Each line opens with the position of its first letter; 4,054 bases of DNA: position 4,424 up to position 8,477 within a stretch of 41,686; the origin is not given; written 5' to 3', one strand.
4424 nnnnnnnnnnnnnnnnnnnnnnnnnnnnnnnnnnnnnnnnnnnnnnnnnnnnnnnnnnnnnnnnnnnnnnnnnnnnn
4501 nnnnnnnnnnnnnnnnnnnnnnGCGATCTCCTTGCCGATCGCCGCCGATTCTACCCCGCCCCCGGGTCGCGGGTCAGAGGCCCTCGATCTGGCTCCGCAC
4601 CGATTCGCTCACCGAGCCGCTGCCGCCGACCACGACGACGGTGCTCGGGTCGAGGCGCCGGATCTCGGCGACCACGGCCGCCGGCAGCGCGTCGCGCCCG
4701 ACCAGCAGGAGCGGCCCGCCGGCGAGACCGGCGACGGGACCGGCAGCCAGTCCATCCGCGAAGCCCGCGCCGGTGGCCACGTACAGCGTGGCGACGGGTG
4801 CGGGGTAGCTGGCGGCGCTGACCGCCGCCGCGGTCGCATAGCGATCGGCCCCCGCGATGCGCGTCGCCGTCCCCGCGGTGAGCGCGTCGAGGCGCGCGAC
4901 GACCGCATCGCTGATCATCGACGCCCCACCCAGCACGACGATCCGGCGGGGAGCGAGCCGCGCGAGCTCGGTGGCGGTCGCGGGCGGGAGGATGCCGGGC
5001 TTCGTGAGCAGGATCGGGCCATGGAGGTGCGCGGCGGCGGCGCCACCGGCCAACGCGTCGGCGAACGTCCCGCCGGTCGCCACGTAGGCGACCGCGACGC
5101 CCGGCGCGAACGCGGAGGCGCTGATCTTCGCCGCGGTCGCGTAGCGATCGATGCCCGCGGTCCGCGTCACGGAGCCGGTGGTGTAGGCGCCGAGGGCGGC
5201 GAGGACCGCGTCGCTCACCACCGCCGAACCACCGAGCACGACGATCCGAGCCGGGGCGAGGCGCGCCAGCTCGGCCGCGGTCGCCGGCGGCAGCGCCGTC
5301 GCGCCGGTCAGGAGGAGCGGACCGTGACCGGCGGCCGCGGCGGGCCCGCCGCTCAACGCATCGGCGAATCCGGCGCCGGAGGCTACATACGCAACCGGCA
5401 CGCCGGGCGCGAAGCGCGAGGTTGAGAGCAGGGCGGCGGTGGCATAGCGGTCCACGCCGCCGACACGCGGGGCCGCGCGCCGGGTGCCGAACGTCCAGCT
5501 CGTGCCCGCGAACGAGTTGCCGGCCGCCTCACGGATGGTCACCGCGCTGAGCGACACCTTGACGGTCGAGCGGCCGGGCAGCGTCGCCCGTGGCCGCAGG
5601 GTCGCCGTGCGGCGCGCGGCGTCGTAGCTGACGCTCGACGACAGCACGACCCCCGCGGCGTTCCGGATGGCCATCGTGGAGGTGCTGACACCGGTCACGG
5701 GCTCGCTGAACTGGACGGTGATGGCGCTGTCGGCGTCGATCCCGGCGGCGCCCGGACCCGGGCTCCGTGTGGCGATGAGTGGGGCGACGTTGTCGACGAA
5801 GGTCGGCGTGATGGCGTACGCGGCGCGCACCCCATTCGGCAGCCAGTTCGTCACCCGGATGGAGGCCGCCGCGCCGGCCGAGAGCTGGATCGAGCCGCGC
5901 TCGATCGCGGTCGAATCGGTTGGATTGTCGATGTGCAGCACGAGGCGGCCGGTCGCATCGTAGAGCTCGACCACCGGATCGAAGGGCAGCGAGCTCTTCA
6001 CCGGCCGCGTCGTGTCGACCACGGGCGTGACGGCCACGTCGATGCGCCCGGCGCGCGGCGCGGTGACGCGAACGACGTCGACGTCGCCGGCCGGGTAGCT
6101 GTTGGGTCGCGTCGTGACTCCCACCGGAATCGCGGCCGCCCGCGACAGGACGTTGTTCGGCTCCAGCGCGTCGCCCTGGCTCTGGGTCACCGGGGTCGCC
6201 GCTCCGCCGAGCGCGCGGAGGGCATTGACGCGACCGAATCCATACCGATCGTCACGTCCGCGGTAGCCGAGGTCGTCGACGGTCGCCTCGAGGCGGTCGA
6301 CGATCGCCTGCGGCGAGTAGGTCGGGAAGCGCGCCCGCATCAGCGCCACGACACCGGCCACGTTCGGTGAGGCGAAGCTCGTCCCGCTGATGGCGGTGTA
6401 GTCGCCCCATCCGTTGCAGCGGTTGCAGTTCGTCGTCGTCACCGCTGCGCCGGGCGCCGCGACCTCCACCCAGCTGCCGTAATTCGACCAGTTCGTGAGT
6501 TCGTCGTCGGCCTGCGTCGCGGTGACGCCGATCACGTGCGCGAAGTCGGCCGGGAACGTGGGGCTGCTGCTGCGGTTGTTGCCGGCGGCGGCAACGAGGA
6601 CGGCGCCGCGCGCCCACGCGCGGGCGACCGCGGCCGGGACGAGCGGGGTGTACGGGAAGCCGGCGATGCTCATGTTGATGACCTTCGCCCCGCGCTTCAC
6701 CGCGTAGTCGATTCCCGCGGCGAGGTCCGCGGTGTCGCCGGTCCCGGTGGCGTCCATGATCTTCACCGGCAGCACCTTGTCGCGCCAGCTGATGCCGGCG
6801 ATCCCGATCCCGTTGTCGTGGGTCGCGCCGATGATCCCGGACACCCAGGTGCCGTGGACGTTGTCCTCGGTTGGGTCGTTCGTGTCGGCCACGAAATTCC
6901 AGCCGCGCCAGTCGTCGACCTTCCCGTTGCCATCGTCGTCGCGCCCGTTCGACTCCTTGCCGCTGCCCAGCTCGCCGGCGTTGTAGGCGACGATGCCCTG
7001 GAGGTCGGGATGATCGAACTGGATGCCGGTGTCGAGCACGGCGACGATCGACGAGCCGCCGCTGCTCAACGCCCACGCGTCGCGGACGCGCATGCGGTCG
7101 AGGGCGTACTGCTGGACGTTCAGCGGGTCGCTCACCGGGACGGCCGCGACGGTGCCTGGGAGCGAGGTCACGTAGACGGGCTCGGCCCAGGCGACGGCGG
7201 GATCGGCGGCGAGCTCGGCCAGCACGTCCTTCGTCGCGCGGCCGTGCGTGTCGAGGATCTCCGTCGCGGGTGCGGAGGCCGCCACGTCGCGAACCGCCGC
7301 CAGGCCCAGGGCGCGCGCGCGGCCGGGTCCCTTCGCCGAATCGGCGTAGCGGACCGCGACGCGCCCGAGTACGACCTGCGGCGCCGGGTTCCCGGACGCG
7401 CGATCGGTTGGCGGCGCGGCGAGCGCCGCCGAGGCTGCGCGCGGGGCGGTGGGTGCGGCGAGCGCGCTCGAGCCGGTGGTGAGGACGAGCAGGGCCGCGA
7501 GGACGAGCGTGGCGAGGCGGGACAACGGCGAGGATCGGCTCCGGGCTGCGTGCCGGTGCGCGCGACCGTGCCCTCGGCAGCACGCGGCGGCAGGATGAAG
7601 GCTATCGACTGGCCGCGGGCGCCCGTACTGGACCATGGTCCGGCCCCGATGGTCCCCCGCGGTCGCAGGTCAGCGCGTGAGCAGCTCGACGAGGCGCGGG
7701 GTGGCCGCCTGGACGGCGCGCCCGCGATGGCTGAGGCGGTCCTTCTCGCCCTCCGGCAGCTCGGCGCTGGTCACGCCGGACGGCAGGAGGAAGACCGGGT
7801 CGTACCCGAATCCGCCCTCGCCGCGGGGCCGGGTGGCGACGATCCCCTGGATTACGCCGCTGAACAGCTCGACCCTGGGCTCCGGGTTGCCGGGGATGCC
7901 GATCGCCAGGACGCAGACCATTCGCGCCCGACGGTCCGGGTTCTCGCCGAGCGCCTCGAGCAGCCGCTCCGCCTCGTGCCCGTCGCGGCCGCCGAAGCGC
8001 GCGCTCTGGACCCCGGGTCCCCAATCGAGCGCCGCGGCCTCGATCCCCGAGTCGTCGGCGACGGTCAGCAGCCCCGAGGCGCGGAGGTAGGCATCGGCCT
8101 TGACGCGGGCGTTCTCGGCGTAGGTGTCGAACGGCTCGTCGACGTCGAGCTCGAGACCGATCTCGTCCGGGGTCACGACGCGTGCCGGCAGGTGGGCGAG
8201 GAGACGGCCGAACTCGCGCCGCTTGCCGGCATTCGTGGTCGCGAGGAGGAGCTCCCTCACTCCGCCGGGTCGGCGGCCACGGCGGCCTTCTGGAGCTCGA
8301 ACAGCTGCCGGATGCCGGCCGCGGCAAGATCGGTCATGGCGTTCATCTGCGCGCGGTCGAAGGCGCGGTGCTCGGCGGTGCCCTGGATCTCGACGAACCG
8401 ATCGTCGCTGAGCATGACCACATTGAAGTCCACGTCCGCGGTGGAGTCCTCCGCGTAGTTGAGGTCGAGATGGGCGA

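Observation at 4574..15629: Cwp-like surface-display locus: four secreted enzymes, each with exactly three CWB2 modules, in a very high-GC genome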

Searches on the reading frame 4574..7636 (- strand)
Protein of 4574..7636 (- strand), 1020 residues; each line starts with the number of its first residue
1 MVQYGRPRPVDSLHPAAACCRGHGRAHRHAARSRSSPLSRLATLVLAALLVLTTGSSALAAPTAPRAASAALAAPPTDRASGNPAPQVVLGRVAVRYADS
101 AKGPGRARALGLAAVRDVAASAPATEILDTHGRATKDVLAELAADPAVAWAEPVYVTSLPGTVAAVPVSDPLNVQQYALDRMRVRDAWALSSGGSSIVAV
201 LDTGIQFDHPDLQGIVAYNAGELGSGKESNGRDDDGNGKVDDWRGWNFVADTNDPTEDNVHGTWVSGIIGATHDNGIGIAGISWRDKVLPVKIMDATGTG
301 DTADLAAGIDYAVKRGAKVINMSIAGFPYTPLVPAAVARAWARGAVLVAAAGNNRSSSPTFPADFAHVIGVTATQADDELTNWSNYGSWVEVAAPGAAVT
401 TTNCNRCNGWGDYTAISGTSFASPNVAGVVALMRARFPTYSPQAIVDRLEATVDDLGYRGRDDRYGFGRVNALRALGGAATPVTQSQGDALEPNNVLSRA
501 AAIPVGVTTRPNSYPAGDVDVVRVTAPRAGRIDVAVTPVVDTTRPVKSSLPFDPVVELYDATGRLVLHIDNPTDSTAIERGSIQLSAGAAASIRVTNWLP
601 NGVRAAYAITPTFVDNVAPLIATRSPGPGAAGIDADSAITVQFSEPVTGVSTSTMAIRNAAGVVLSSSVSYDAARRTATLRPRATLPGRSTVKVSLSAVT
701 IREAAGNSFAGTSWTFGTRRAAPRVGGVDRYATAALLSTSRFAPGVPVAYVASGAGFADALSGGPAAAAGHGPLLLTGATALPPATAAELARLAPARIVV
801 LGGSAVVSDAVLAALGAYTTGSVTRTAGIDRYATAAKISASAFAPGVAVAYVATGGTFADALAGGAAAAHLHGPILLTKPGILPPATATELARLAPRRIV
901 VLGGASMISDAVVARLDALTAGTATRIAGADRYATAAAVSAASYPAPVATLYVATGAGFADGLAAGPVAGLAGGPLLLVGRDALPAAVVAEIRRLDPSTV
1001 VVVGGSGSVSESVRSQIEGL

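Call 3: search_protein_families(library=pfam, proteins=[window:4574-7636:-], max_evalue=0.01)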
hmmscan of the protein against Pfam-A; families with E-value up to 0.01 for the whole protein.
window:4574-7636:- (1020 aa): 4 families
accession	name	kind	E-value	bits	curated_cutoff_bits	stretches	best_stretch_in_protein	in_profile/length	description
PF04122.17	CW_binding_2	-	1.3e-53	179.9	24.9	3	926-1013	1-72/73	Cell wall binding domain 2 (CWB2)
PF00082.27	Peptidase_S8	-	1.1e-49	169.8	21.8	1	196-468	4-288/288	Subtilase family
PF13205.12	Big_5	-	4.3e-12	47.1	23.6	1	615-718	1-105/105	Bacterial Ig-like domain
PF19078.6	Big_12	-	2.2e-05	25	27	1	632-713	17-95/102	Bacterial Ig-like domain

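Call 47: search_protein_families(library=ncbifam, proteins=[window:4574-7636:-], max_evalue=0.00001)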
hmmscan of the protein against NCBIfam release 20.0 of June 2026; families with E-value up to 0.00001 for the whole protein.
window:4574-7636:- (1020 aa): 5 families
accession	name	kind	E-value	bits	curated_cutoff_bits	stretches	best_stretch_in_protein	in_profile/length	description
TIGR03921.1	T7SS_mycosin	equivalog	8.9e-59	199.4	278.75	2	244-501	35-311/353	type VII secretion-associated serine protease mycosin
NF033595.1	denti_PrtP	equivalog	1.5e-34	119.6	300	2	320-476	342-502/606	dentilisin complex serine proteinase subunit PrtP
NF049966.1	QH_SP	equivalog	7.2e-18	64.7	165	1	287-453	58-211/219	subtilisin-like serine protease QhpE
TIGR03895.1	protease_PatA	subfamily_domain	7.4e-16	58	421.05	1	261-433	1-176/606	PatA/PatG family cyanobactin maturation protease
NF033435.1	S-layer_Clost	equivalog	3.9e-11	42.5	650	1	757-942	428-624/728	S-layer protein SlpA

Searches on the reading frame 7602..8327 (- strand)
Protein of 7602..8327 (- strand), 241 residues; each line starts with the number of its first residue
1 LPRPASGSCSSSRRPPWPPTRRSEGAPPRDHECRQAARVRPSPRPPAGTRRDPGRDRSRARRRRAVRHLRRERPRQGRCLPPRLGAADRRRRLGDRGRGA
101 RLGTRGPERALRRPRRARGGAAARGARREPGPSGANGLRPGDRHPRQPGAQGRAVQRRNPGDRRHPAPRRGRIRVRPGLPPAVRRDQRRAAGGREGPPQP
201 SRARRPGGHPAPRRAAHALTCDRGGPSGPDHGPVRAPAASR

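Call 4: search_protein_families(library=pfam, proteins=[window:7602-8327:-], max_evalue=0.01)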
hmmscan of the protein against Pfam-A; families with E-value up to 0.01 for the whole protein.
window:7602-8327:- (241 aa): 0 families

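Call 8: search_protein_families(library=pfam, proteins=[window:7670-8260:-], max_evalue=0.001)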
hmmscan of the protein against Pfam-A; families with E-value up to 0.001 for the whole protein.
window:7670-8260:- (196 aa): 1 family
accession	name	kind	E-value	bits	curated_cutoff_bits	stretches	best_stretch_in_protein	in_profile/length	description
PF01725.21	Ham1p_like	-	5.8e-48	163.7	22.5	1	4-186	1-183/186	Ham1 family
